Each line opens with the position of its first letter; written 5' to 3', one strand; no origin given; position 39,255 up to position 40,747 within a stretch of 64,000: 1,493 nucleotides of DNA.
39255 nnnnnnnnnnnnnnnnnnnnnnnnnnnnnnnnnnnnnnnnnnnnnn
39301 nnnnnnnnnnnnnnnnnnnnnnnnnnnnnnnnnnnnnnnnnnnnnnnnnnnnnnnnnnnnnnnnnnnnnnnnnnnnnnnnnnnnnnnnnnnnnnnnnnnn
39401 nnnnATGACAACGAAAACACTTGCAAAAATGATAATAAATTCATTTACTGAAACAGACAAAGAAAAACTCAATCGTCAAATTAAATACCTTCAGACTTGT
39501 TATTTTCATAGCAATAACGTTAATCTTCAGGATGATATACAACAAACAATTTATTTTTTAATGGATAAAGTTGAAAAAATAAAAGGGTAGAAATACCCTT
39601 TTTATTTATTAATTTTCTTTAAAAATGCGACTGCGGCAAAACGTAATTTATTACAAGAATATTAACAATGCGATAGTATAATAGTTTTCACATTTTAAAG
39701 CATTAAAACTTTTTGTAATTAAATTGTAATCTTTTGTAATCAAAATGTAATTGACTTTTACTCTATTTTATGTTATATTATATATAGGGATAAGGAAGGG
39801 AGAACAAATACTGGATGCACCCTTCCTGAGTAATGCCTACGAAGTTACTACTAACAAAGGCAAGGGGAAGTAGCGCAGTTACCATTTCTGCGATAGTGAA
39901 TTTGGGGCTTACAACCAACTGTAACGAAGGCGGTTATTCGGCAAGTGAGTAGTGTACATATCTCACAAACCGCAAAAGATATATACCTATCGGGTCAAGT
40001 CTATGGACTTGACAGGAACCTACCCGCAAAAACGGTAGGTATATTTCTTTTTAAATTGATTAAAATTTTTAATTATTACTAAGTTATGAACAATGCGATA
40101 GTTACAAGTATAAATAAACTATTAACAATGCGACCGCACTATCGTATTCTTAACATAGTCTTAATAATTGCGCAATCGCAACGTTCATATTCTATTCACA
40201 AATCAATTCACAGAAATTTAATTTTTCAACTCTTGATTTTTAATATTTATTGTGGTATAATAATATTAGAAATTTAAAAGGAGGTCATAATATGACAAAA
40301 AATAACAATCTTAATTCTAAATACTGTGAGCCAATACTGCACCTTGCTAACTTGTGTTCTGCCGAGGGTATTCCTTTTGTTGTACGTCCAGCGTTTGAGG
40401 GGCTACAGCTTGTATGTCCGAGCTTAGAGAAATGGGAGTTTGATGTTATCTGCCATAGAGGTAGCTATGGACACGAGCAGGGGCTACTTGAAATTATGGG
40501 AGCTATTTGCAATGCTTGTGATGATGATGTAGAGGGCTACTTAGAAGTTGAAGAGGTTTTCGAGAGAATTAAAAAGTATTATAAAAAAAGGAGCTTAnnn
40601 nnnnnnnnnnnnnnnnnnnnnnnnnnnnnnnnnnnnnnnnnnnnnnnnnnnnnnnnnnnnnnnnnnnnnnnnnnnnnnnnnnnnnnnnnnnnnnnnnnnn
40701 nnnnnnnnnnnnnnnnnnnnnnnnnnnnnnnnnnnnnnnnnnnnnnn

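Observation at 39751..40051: A promoter-to-terminator unit with no ORF: a ~265-nt highly structured RNA of unknown class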

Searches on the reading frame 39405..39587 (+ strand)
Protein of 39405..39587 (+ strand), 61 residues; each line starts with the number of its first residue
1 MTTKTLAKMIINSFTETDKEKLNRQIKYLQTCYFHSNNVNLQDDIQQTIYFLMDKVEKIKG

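Call 77: find_homologous_proteins(query=window:39405-39587:+, max_evalue=0.001)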
Query window:39405-39587:+ (61 aa): 6 proteins with E <= 0.001 among 6 candidates.
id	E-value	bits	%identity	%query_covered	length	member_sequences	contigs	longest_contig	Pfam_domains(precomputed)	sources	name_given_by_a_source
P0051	5.7e-30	118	93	100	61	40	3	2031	-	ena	-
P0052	1.6e-29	117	93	100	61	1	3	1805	-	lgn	-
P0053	6.0e-29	115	93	100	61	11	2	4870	-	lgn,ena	-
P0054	1.6e-28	114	90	100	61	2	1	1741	-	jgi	jgi:predicted P-loop ATPase/GTPase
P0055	1.7e-27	111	89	100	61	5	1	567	-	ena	-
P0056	4.3e-24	100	80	100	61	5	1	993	-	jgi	jgi:hypothetical protein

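Call 78: list_cluster_members(proteins=[P0051, P0052, P0054, window:39405-39587:+])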
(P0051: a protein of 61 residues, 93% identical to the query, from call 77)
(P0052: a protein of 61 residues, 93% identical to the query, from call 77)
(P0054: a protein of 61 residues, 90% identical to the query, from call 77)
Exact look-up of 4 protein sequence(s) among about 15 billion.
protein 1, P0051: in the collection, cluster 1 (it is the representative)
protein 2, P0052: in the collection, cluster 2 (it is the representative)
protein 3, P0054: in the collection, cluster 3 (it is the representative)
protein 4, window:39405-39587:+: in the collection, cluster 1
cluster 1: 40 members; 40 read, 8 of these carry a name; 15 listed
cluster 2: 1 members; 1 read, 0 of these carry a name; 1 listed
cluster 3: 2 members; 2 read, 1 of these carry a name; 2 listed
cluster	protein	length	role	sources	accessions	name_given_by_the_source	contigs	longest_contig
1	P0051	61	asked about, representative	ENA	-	-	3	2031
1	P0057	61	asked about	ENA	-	-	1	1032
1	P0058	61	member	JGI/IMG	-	hypothetical protein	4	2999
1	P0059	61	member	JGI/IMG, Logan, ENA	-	hypothetical protein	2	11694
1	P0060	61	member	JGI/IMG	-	hypothetical protein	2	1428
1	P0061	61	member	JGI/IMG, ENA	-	hypothetical protein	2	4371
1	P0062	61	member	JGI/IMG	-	hypothetical protein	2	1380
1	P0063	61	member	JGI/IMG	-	hypothetical protein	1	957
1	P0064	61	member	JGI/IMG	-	hypothetical protein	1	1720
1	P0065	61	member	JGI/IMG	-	hypothetical protein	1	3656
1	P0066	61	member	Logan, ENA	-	-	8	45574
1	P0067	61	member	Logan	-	-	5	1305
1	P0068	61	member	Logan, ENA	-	-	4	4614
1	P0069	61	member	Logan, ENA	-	-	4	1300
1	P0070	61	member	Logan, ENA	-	-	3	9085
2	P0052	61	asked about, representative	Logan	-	-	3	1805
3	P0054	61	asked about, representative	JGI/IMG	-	predicted P-loop ATPase/GTPase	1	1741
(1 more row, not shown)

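Call 79: find_encoding_contigs(protein=P0066, flank=3000, max_places=10)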
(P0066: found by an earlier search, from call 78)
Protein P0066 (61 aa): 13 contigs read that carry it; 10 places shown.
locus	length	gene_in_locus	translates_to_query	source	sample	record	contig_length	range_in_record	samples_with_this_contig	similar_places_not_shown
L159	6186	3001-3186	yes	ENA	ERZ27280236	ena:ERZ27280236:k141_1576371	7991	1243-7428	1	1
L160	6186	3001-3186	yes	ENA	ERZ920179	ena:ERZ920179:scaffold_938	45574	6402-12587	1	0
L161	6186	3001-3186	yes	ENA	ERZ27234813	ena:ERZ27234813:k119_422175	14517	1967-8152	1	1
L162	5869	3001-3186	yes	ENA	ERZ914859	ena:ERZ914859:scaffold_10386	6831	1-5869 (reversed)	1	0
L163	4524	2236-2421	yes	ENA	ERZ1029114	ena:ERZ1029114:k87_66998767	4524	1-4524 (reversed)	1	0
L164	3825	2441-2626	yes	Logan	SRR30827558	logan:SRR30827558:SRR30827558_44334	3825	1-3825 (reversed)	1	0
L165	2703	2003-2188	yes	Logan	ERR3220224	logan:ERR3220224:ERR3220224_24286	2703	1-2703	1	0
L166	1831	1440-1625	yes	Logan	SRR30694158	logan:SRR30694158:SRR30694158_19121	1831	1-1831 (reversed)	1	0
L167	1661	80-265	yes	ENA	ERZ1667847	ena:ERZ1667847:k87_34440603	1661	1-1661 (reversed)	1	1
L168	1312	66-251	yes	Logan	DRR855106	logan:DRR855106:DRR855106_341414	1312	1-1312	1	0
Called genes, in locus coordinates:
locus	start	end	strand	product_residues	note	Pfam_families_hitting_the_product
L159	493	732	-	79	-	-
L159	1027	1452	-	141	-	-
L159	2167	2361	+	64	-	-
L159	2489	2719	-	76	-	-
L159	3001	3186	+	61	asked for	-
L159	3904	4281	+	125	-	-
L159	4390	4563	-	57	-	-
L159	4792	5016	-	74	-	-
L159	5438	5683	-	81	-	-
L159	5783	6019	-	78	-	-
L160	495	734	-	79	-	-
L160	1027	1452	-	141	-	-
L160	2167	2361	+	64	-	-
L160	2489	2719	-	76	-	-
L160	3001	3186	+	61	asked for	-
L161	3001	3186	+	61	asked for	-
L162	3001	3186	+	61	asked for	-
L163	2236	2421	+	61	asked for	-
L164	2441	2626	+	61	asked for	-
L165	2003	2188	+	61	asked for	-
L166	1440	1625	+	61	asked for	-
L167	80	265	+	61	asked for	-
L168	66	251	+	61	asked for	-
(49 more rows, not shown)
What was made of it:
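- The element persists almost unchanged in samples from several studies (call 79).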

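Call 91: search_protein_families(library=phrogs, proteins=[window:39405-39587:+], max_evalue=0.01)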
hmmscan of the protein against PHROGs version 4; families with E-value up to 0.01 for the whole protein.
window:39405-39587:+ (61 aa): 0 families

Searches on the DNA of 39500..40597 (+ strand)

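Call 4: search_rna_families(source=window, start=39500, end=40300, threshold=evalue, max_evalue=10, show_alignments=4)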
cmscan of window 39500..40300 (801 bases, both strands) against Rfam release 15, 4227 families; matches with E-value up to 10: 9.
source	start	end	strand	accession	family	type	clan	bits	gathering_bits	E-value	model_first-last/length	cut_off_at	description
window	39971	40093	-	RF02070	STnc300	Gene; sRNA;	-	21.3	80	3.3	1-159/159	no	Salmonella enterica sRNA STnc300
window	39576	39615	+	RF02420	Bp1_162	Gene; sRNA;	-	20.7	50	0.75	1-100/100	no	Burkholderia sRNA Bp1_Cand612_SIPHT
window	39579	39607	-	RF04352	Plastid-psbA-4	Cis-reg;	CL00153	19.3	56.8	2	1-61/61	no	Plastid-psbA-4 3UTR RNA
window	39549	39610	+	RF02029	sraA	Gene; sRNA;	-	18.8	56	4.2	1-95/95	no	sraA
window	39575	39652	-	RF02551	DapZ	Cis-reg;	-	18.2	56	2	1-78/78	no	ABC transporter regulator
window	39576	39604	+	RF04352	Plastid-psbA-4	Cis-reg;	CL00153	18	56.8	4.2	1-61/61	no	Plastid-psbA-4 3UTR RNA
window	39579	39642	-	RF02057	STnc40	Gene; sRNA;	-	17.7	45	3.6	1-70/70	no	Salmonella enterica sRNA STnc40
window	39573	39617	-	RF01253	snR46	Gene; snRNA; snoRNA; HACA-box;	CL00021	15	43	3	136-177/197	no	Small nucleolar RNA snR46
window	40018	40214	-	RF02607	AbsR25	Gene; sRNA;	-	14.8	47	9.3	1-164/164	no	Acinetobacter sRNA 25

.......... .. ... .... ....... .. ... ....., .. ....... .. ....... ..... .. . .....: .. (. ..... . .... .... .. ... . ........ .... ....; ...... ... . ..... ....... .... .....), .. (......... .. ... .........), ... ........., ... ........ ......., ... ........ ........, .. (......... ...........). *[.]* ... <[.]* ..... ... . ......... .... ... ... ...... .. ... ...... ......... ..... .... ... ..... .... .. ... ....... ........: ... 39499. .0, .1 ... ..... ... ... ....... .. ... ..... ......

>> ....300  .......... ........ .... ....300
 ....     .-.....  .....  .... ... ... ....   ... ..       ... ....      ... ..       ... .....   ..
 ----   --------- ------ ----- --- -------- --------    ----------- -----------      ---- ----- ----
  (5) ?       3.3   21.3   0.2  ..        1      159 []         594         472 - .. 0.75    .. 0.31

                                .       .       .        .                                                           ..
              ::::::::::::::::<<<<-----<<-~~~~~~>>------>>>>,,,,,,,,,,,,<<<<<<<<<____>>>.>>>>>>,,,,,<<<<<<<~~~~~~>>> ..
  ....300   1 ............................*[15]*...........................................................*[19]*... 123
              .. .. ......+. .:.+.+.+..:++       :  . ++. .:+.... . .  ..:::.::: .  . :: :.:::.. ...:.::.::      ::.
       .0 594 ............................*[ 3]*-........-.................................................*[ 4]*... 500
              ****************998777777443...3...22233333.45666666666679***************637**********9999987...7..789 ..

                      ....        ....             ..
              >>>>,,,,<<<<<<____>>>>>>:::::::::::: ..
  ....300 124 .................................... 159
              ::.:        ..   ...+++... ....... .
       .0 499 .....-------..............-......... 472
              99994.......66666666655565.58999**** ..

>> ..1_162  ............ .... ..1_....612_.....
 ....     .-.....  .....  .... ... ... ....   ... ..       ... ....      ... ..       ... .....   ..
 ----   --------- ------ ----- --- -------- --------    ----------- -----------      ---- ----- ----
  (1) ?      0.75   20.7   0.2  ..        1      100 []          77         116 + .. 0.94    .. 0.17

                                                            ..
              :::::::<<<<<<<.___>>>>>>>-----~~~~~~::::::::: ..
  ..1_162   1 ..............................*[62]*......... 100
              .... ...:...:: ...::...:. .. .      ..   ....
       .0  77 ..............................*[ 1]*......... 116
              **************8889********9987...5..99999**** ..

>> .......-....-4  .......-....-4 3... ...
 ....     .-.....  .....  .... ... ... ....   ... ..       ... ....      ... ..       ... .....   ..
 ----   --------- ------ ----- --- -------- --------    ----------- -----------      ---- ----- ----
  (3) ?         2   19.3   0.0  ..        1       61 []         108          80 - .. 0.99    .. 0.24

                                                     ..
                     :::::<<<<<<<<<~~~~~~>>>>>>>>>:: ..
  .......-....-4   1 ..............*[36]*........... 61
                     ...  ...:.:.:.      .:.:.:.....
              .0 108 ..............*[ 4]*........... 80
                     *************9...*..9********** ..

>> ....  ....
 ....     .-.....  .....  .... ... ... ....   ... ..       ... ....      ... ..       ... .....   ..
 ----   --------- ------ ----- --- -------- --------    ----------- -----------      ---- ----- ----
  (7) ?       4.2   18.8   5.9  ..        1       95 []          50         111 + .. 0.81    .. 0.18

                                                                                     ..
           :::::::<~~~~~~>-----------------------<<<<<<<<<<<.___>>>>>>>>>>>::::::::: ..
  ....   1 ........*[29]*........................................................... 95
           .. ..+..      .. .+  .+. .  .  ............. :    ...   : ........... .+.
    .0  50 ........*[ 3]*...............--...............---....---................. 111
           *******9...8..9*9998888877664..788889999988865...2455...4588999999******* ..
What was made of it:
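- On Any Rfam 15 family (4227 covariance models): In call 4 the only hits overlapping the unit are STnc300 (21 bits against 80) and AbsR25 (15 against 47).
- On phi29-type pRNA: No hit in call 4.
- Closest known: phi29-family packaging RNA. Different: There is no Rfam match even at E<=10 (call 4).
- Closest known: Housekeeping RNAs of similar size. Different: None of these Rfam models matched at E<=10 (call 4).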

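Call 7: search_dna_similar(query=window:39700-40100:+, collection=phages, mode=distant, max_rows=40)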
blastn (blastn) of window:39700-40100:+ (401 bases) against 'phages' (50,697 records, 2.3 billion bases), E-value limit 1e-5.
No match.

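Call 60: search_rna_families(sources=[L001, L136, L137, L139, L140, L141, L142, L143, L144, L146], threshold=gathering)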
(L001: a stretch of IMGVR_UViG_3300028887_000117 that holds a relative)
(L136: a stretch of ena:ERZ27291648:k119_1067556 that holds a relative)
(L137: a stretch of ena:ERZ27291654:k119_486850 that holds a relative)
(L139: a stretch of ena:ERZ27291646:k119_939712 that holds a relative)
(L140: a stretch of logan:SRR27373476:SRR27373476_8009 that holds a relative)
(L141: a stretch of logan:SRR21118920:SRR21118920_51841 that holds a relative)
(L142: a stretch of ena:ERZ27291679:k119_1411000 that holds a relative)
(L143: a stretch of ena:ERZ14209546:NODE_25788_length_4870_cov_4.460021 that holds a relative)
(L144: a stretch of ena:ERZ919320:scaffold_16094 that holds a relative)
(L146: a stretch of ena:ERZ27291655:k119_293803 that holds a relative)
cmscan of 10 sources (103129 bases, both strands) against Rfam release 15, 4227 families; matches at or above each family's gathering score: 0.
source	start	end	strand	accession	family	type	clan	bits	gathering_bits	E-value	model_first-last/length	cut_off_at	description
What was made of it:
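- On Any Rfam 15 family (4227 covariance models): Call 60 (10 related loci, 103 kb) found no matches.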

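Call 86: build_rna_model(alignment_id=A7, structure=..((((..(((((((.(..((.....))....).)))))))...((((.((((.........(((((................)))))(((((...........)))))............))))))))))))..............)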
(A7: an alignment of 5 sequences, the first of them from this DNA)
Model R1 built from alignment A7 (5 sequences, 147 columns); structure: as given.
model positions 147; base pairs 32; branch points 2; effective number of sequences 0.86; information 0.59 bits per position. Calibrated on 0.2 Mb of random sequence (short: E-values are rough).
structure used (alignment columns):
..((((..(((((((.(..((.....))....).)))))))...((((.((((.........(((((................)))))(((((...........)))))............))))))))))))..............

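Call 87: search_with_rna_model(model_id=R1, sources=[window, L001, L002, L003, L052, L136, L137, L138, L139, L140, L141, L142, L143, L144, L145, L146, L147, L148, L149, L150, L151, L152, L153, L154, L155, L156, L157, L158, L159, L160, L161, L162, L163, L164, L165, L166, L167, L168], max_evalue=10)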
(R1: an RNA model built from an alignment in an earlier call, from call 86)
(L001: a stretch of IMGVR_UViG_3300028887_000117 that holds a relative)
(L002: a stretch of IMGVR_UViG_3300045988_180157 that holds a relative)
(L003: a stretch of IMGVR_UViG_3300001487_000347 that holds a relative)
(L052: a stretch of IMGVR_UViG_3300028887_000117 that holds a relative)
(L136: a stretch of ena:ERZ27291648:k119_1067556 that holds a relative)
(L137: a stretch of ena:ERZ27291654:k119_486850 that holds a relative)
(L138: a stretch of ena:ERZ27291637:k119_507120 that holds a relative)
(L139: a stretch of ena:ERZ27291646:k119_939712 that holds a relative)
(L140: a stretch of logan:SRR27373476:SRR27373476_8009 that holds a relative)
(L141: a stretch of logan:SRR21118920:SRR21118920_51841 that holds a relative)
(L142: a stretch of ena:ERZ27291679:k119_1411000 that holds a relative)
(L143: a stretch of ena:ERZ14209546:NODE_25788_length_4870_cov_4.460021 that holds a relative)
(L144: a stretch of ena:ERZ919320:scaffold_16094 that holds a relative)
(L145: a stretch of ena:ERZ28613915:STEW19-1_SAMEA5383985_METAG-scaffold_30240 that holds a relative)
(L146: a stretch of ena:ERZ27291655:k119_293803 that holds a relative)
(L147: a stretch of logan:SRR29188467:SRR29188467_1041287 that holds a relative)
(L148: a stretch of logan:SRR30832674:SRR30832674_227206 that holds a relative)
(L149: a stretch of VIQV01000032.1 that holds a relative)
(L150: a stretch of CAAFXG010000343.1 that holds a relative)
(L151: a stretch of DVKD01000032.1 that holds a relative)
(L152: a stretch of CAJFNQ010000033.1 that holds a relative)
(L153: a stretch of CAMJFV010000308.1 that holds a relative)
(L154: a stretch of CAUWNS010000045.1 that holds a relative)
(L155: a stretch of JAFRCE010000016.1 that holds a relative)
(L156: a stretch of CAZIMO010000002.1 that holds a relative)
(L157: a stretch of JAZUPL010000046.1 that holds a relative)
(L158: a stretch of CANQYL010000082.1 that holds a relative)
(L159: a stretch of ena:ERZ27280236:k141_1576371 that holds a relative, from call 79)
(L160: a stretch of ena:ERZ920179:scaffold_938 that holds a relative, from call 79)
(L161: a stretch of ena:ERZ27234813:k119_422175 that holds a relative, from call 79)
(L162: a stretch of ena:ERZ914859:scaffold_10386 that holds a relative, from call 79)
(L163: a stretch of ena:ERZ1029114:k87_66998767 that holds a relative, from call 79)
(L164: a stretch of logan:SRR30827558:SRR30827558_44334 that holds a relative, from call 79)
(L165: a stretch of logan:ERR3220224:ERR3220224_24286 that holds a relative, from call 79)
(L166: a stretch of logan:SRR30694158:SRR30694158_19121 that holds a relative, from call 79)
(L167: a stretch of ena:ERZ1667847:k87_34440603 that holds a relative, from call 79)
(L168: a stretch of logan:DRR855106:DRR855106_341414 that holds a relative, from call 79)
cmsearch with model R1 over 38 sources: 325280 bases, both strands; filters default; matches with E-value up to 10: 23.
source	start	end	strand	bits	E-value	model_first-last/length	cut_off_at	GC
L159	3383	3529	+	192.7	7.5e-47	1-147/147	no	0.46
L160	3383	3529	+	192.7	7.5e-47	1-147/147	no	0.46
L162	3383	3529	+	192.7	7.5e-47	1-147/147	no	0.46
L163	2618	2764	+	192.7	7.5e-47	1-147/147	no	0.46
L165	2385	2531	+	192.7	7.5e-47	1-147/147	no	0.46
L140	9376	9522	+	189.2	5.9e-46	1-147/147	no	0.46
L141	4728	4873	+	183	2.3e-44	1-147/147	no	0.45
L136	9493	9638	+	175.3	2.2e-42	1-147/147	no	0.45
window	39786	39929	+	173.6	5.9e-42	1-147/147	no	0.45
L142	2358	2399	+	15.7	0.13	1-147/147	no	0.31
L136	17387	17459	+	15.1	0.19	1-147/147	no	0.25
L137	8843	8914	+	13.1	0.59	1-147/147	no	0.25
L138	7605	7676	+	13.1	0.59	1-147/147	no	0.25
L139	13956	14026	+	12.6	0.81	1-147/147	no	0.23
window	46453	46526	+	12.5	0.84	1-147/147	no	0.26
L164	887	928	+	10.9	2.2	1-147/147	no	0.33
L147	1189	1245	+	10.3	3.2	1-147/147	no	0.23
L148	947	1003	+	10.3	3.2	1-147/147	no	0.23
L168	888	945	+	10.2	3.3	1-147/147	no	0.21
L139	6059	6117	+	9.9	3.9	1-147/147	no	0.25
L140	7431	7472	+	8.8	7.6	1-147/147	no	0.36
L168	983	1049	+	8.3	10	1-147/147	no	0.28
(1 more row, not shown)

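Call 92: search_dna_similar(query=window:39786-40052:+, collection=plasmids, mode=distant, max_evalue=0.1, max_rows=10)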
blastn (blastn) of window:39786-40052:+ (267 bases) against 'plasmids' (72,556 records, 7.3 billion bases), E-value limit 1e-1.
No match.

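Call 93: search_dna_similar(query=window:39786-40052:+, collection=phages, mode=distant, max_evalue=1, max_rows=10)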
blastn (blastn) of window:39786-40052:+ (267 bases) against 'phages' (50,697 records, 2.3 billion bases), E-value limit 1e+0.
Records with a match: 1; places in all: 1; records where one place covers at least 80% of the query: 0.
Best place of each record, by identity: 90-95% 1.
By first word of the organism name: Klebsiella 1.
By host as written in the record: Klebsiella pneumoniae BS317-1 1.
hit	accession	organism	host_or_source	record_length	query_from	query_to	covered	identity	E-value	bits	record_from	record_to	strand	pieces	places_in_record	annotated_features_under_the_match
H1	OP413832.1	Klebsiella phage pKP-BS317-1.1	Klebsiella pneumoniae BS317-1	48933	92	118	10%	92.6%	3e-1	41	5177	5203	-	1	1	hypothetical protein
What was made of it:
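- Tried and rejected: blastn against GenBank phages and PLSDB plasmids gave no real match (calls 7, 92, 93).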

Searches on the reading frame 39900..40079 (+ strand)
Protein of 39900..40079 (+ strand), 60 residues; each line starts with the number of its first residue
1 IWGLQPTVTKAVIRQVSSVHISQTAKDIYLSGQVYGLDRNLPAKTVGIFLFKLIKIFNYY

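Call 88: search_protein_representatives(protein=window:39900-40079:+)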
Query: 60 residues. Proteins with E-value up to 0.001 (for the whole library): 3; up to 1e-10: 1; up to 1e-30: 0. The best 3 are listed.
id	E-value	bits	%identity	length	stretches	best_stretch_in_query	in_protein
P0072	1.9e-20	87.6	34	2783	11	14-45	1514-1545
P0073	9.8e-10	54.0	29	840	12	12-32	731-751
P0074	8.8e-06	41.6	47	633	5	6-34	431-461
